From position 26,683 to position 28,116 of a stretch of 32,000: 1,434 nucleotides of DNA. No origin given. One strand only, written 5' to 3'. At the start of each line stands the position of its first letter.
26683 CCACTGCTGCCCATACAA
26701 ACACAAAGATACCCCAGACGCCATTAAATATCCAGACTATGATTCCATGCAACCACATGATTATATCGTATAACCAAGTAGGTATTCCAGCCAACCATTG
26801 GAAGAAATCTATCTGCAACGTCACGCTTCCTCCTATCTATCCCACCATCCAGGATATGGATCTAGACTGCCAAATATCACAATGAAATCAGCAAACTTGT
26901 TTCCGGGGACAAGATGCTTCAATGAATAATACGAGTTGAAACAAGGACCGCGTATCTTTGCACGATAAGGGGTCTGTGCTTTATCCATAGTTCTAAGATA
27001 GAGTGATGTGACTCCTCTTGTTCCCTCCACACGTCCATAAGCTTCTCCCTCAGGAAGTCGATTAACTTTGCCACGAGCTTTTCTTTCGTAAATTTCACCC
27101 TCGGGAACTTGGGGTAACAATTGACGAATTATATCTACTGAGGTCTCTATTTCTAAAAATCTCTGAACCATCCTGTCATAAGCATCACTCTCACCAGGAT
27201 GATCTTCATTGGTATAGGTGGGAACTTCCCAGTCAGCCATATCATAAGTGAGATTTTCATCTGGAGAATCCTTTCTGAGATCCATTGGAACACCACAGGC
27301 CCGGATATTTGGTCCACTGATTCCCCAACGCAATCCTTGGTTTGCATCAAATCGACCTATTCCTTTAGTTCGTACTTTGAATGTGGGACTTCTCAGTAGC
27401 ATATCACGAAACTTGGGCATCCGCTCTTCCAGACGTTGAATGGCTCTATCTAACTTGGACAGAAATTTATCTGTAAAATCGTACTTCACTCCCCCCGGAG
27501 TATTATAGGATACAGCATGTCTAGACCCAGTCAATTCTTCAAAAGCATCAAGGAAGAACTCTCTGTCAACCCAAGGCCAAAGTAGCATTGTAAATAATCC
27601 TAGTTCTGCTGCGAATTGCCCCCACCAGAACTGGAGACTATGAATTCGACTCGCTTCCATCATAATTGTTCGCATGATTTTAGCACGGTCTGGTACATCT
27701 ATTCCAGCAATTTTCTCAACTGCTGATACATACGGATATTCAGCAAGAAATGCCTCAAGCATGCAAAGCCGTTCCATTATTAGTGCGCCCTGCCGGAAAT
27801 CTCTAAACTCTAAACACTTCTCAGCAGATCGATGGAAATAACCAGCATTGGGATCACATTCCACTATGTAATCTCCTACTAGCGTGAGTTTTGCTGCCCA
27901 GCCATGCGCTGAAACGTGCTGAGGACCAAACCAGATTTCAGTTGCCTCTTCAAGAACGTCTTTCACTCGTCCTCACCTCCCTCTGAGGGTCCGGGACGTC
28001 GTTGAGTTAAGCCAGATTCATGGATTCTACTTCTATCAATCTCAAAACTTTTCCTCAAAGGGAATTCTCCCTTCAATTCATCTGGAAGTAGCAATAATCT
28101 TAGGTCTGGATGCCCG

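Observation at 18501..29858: Complex I-like operon with no nuoB and no electron-input module, in the order A-J-K-C-D-H-I-M'-L-M-N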

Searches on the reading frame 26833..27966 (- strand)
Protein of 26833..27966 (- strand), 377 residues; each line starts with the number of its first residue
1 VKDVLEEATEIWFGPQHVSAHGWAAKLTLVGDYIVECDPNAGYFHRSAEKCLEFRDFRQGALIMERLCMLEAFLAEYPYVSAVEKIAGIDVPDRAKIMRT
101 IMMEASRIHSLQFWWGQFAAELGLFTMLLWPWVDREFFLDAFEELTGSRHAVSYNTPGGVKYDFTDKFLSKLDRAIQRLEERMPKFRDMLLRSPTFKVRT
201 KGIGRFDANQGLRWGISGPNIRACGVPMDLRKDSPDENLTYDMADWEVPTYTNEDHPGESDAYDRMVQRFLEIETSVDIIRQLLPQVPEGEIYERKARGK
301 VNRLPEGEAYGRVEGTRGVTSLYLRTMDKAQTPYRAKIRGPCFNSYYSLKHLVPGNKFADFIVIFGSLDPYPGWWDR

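Call 3: search_protein_families(library=pfam, proteins=[window:26833-27966:-], max_evalue=0.01)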
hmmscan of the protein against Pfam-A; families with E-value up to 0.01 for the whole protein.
window:26833-27966:- (377 aa): 2 families
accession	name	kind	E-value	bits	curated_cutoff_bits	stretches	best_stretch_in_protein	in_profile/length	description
PF00346.24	Complex1_49kDa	-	3e-63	213.9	24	2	122-297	2-169/271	Respiratory-chain NADH dehydrogenase, 49 Kd subunit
PF00374.24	NiFeSe_Hases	-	6.4e-06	25.8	25.8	1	46-111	1-66/508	Nickel-dependent hydrogenase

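Call 4: search_protein_families(library=ncbifam, proteins=[window:26833-27966:-], max_evalue=0.001)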
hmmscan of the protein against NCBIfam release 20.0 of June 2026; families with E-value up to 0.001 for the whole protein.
window:26833-27966:- (377 aa): 10 families
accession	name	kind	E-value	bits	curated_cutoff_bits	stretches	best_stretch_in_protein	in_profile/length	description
NF004739.1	PRK06075.1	equivalog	1.6e-97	326.7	360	1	10-377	2-384/384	NADH-quinone oxidoreductase subunit D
NF008974.0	PRK12322.1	equivalog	4.4e-81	272.7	522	1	9-370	7-359/366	NADH-quinone oxidoreductase subunit D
TIGR01962.1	NuoD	equivalog_domain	1.3e-80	271.2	459.35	2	11-295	5-282/386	NADH dehydrogenase (quinone) subunit D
NF040602.1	F420_dehyd_FpoD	exception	1.9e-74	250.9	600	1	11-372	10-367/372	F420H2 dehydrogenase subunit FpoD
NF008728.0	PRK11742.1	equivalog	1.3e-67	228.5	840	2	12-292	218-491/598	NADH-quinone oxidoreductase subunit C/D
NF009808.0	PRK13292.1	equivalog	4.1e-67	226.7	1156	2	3-292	402-684/791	NADH-quinone oxidoreductase subunit B/C/D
NF005649.0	PRK07415.1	equivalog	8e-62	209.5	583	2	10-297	12-293/394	NAD(P)H-quinone oxidoreductase subunit H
NF007550.0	PRK10170.1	equivalog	8.3e-06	24.5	1101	1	40-113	48-121/597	Ni/Fe-hydrogenase large subunit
NF007778.0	PRK10467.1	equivalog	0.00011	20.7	969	1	40-112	33-105/567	hydrogenase 2 large subunit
NF033181.1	NiFeSe_hydrog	equivalog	0.00018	20.5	600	1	40-112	32-104/507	nickel-dependent hydrogenase large subunit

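Call 40: search_solved_structures(query=window:26833-27966:-, max_evalue=1e-20, show_alignments=2)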
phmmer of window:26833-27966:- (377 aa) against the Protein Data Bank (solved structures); distinct sequences matched with E-value up to 1e-20: 54.
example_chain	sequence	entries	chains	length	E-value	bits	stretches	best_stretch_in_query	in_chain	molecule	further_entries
6u8y_L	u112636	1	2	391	6e-58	199.7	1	7-374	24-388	NADH dehydrogenase subunit D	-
6hum_H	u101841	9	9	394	7.7e-56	192.7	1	9-296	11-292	NAD(P)H-quinone oxidoreductase subunit H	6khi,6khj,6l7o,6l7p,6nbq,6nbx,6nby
2fug_4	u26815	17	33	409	2.7e-54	187.6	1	4-293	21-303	NADH-quinone oxidoreductase chain 4 | NADH-QUINONE OXIDOREDUCTASE SUBUNIT 4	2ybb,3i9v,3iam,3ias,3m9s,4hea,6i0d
6gcs_C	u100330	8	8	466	4.5e-52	180.3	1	9-293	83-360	49-KDA PROTEIN (NUCM) | Subunit NUCM of NADH:Ubiquinone Oxidoreductase (Complex I) | NUCM protein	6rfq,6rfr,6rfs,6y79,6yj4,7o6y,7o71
6h8k_C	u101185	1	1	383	7.2e-52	179.6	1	11-293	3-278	NUCM protein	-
8ba0_D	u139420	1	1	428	2.1e-51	178.1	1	11-296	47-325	Complex I-49kD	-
8b9z_D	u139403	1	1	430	2.2e-51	178.1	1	11-296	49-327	Complex I-49kD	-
7b0n_D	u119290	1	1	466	3.1e-51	177.6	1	9-293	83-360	NUCM protein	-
8esw_S2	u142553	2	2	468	3.1e-51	177.6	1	11-296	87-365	Complex I-49kD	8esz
7wfg_H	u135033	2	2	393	1.6e-50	175.3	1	12-300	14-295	NAD(P)H-quinone oxidoreductase subunit H, chloroplastic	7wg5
9iho_D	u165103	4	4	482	2.8e-50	174.4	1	11-292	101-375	NUCM (49 kDa) subunit of mitochondrial NADH:ubiquinone oxidoreductase (Complex I)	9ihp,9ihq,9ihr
8e9g_D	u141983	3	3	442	3.4e-50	174.2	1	11-292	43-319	NADH-quinone oxidoreductase subunit D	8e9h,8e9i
7eu3_H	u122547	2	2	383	3.4e-50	174.1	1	13-294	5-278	NAD(P)H-quinone oxidoreductase subunit H, chloroplastic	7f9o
7awt_D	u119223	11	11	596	7.1e-50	173.1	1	12-291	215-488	NADH-quinone oxidoreductase subunit C/D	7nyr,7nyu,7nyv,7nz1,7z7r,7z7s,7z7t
9taj_C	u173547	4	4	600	7.3e-50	173.1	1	12-291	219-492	NADH-quinone oxidoreductase subunit C/D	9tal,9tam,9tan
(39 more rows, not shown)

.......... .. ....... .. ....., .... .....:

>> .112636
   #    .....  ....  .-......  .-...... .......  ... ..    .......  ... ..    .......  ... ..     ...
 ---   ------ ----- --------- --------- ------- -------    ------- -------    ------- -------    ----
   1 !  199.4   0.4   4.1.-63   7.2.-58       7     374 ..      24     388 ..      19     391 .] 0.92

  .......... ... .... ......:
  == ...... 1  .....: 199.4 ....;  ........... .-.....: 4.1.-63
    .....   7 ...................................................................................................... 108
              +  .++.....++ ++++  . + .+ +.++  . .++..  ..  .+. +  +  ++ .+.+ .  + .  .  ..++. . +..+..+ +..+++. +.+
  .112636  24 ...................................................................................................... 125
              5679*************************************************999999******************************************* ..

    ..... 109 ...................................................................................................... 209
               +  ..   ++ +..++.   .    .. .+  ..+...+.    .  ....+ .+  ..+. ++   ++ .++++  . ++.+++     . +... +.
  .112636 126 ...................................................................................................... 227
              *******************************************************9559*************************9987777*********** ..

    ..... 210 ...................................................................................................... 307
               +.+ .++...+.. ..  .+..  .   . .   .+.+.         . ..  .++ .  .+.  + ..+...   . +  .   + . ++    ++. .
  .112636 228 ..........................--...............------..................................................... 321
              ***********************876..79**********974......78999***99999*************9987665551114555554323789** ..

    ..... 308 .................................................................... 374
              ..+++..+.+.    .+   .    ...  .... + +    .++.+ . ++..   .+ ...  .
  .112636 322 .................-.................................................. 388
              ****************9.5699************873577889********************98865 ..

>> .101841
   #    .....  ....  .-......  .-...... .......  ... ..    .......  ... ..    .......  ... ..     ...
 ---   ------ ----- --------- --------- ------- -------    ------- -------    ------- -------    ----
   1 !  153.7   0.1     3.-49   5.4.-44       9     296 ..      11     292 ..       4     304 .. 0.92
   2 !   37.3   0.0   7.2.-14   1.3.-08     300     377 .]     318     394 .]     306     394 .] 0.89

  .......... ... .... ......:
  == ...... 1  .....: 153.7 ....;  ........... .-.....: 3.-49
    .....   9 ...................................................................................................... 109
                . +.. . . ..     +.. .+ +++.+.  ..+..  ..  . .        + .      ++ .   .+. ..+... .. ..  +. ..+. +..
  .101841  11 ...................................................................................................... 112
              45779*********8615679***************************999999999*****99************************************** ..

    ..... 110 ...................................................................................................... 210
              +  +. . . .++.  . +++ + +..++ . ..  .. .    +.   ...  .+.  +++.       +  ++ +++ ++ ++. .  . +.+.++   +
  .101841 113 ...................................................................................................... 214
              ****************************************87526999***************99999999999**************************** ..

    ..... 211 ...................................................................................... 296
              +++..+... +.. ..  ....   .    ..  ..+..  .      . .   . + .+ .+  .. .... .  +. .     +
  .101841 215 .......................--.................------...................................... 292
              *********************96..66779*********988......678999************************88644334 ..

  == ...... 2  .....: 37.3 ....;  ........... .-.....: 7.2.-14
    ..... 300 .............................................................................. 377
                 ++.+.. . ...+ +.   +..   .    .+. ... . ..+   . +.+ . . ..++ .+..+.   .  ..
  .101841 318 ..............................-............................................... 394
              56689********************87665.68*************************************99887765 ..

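Call 43: search_solved_structures(query=window:26833-27966:-, max_evalue=1e-53, show_alignments=3)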
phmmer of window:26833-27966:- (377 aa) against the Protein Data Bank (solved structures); distinct sequences matched with E-value up to 1e-53: 3.
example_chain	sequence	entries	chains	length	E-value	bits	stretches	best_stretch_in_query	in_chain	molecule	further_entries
6u8y_L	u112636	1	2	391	6e-58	199.7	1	7-374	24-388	NADH dehydrogenase subunit D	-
6hum_H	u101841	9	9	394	7.7e-56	192.7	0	9-296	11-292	NAD(P)H-quinone oxidoreductase subunit H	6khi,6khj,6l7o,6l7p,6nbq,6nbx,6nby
2fug_4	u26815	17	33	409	2.7e-54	187.6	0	4-293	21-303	NADH-quinone oxidoreductase chain 4 | NADH-QUINONE OXIDOREDUCTASE SUBUNIT 4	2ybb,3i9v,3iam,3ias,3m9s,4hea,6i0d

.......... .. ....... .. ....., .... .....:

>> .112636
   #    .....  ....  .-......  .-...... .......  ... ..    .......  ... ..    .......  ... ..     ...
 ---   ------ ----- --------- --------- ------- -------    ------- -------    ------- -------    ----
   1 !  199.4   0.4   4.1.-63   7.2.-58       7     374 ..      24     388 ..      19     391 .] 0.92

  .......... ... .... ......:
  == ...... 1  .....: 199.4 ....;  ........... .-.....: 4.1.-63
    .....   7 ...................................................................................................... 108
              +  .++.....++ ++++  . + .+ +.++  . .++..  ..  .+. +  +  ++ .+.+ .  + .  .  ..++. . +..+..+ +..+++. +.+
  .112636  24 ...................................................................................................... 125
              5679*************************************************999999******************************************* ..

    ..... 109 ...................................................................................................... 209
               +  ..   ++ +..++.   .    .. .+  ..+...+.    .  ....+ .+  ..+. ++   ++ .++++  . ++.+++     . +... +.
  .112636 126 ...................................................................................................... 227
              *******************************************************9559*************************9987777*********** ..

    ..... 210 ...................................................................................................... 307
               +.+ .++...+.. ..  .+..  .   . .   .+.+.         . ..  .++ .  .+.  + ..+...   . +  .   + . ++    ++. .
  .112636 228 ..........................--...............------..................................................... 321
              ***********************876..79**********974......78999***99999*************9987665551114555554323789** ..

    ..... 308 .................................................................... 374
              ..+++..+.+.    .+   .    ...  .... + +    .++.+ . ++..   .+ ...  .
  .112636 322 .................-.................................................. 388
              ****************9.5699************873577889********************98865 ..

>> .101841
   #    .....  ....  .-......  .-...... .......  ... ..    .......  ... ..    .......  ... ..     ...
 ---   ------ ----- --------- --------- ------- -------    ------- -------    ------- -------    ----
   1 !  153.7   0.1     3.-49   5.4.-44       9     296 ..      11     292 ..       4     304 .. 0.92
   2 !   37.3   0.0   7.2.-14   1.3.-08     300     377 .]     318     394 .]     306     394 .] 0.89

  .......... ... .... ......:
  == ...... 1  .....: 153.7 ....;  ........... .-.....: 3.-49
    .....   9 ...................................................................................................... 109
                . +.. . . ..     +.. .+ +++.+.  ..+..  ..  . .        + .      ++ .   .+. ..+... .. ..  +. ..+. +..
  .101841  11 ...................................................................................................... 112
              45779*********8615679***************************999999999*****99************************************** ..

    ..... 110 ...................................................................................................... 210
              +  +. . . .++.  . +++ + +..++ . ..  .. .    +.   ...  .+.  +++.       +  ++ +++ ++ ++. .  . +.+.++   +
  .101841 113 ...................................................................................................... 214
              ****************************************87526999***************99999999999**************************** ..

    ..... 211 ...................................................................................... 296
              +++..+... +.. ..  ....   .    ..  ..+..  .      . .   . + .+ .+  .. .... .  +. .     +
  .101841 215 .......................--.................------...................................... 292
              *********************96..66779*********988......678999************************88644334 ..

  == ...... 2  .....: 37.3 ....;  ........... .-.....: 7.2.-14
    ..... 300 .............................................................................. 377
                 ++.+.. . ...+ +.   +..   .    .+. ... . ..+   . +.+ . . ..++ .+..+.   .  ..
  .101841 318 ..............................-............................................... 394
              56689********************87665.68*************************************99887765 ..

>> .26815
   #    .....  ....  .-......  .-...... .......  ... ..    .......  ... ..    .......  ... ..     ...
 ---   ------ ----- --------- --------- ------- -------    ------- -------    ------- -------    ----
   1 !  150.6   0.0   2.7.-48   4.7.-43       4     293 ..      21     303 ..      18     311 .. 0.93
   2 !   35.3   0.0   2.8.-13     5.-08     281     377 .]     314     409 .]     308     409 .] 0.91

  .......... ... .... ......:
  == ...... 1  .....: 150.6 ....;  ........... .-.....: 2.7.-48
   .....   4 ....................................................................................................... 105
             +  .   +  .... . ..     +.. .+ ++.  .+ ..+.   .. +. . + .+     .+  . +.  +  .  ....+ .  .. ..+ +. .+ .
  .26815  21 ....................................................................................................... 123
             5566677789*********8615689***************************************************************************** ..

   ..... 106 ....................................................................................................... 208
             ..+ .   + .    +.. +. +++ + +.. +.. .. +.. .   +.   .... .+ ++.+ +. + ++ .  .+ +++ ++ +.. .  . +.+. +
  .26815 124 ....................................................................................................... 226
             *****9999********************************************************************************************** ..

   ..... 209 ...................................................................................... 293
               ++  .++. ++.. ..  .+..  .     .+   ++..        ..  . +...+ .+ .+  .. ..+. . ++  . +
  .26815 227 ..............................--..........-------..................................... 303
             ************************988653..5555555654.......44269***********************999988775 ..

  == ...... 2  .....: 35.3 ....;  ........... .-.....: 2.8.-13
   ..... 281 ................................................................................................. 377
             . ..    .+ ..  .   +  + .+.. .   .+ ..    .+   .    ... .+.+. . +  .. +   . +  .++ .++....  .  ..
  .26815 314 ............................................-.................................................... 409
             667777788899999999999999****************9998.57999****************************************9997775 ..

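Call 79: find_homologous_proteins(query=window:26833-27966:-, max_evalue=1e-40)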
Query window:26833-27966:- (377 aa): 117 proteins with E <= 1e-40 among 1531 candidates. Only proteins of 207 to 660 residues were searched: fused or split forms outside these lengths cannot appear, so this answer is no evidence that the protein stands alone or is whole; lengths 'longer' or 'shorter' looks for them.
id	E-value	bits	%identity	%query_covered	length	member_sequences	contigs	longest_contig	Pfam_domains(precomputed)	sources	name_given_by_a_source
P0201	9.2e-246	833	92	100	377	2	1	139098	PF00346.25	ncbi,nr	ncbi:MAG: hypothetical protein GF411_01330 [Candidatus Lokiarchaeota archaeon]|nr:hypothetical prote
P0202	8.4e-227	770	85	99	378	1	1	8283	PF00346.25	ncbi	-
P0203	3.5e-226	768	83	99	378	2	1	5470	PF00374.25,PF00346.25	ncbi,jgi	ncbi:MAG: NADH-quinone oxidoreductase subunit D [Candidatus Thorarchaeota archaeon]|jgi:NADH-quinone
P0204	5.0e-224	761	83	99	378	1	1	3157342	PF00374.25,PF00346.25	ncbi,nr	ncbi:MAG: hypothetical protein JSW61_07530 [Candidatus Thorarchaeota archaeon]|nr:MAG: hypothetical 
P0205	5.3e-224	761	84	99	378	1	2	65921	PF00346.25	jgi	-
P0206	2.6e-223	759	83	99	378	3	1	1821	PF00346.25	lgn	-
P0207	3.7e-223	759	83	99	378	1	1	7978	PF00346.25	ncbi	ncbi:MAG: hypothetical protein ACFFH0_04265 [Promethearchaeota archaeon]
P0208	5.3e-223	758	83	99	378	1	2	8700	PF00346.25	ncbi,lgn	ncbi:MAG: NADH-quinone oxidoreductase subunit D [Candidatus Hermodarchaeota archaeon]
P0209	4.4e-222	755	83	99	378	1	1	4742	PF00346.25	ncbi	ncbi:MAG: hypothetical protein ACFFB7_04125 [Candidatus Sifarchaeia archaeon]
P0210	7.5e-222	754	83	99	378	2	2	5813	PF00346.25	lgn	-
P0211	7.6e-222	754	83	99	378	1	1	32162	PF00374.25,PF00346.25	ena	-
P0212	2.1e-221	753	83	99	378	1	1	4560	PF00346.25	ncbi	ncbi:MAG: hypothetical protein ACFFC0_06330 [Promethearchaeota archaeon]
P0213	2.2e-221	753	81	99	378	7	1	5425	PF00346.25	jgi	-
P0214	2.2e-221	753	82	99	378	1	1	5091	PF00374.25,PF00346.25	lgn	-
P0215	8.1e-220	747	81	99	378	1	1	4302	PF00374.25,PF00346.25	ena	-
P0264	6.8e-112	392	50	98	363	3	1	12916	PF00346.25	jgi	-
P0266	2.2e-111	391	49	98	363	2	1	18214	PF00346.25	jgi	-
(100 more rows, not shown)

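Call 80: find_encoding_contigs(protein=P0266, flank=10000, max_places=2)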
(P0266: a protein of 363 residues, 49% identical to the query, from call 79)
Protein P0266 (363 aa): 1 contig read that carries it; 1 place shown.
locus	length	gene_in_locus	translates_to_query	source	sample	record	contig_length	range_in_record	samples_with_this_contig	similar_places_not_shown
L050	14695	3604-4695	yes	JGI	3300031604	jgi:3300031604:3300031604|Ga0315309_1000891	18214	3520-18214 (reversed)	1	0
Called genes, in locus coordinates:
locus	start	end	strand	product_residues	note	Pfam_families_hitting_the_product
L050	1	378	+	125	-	?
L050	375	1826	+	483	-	PF13183:Fer4_8, PF02754:CCG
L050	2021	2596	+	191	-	PF00499:Oxidored_q3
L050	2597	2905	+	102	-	PF00420:Oxidored_q2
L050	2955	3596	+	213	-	PF00329:Complex1_30kDa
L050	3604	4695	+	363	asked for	PF00346:Complex1_49kDa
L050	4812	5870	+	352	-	PF00146:NADHdh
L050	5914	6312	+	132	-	PF13534:Fer4_17 (faint), PF13746:Fer4_18 (weak), PF13183:Fer4_8 (faint), PF14697:Fer4_21 (faint), PF13237:Fer4_10, PF12838:Fer4_7, PF13187:Fer4_9, PF00037:Fer4 (weak), +3 more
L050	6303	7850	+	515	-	PF00662:Proton_antipo_N, PF00361:Proton_antipo_M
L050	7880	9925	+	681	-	PF00662:Proton_antipo_N, PF00361:Proton_antipo_M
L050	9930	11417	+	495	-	PF00361:Proton_antipo_M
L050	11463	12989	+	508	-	PF00361:Proton_antipo_M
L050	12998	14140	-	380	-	PF01321:Creatinase_N, PF00557:Peptidase_M24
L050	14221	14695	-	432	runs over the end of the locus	PF07690:MFS_1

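Call 81: find_encoding_contigs(protein=P0264, flank=10000, max_places=2)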
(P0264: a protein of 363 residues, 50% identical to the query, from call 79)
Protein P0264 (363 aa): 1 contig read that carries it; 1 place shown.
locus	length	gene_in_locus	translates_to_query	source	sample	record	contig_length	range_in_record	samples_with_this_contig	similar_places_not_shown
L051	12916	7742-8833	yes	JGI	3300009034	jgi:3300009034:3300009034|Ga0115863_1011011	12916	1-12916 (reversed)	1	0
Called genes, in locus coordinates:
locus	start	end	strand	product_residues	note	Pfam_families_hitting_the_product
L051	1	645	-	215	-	?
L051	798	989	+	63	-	-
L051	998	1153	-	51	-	-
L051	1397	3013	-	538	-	PF07969:Amidohydro_3, PF01979:Amidohydro_1 (faint), PF07969:Amidohydro_3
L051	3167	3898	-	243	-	-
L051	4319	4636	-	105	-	-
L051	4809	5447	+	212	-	PF10050:DUF2284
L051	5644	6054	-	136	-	PF00507:Oxidored_q4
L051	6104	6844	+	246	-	PF00499:Oxidored_q3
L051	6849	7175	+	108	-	PF00420:Oxidored_q2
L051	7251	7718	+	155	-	PF00329:Complex1_30kDa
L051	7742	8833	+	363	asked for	PF00346:Complex1_49kDa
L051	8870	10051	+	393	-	PF00146:NADHdh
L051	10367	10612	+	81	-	-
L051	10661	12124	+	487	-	PF00662:Proton_antipo_N (faint), PF00361:Proton_antipo_M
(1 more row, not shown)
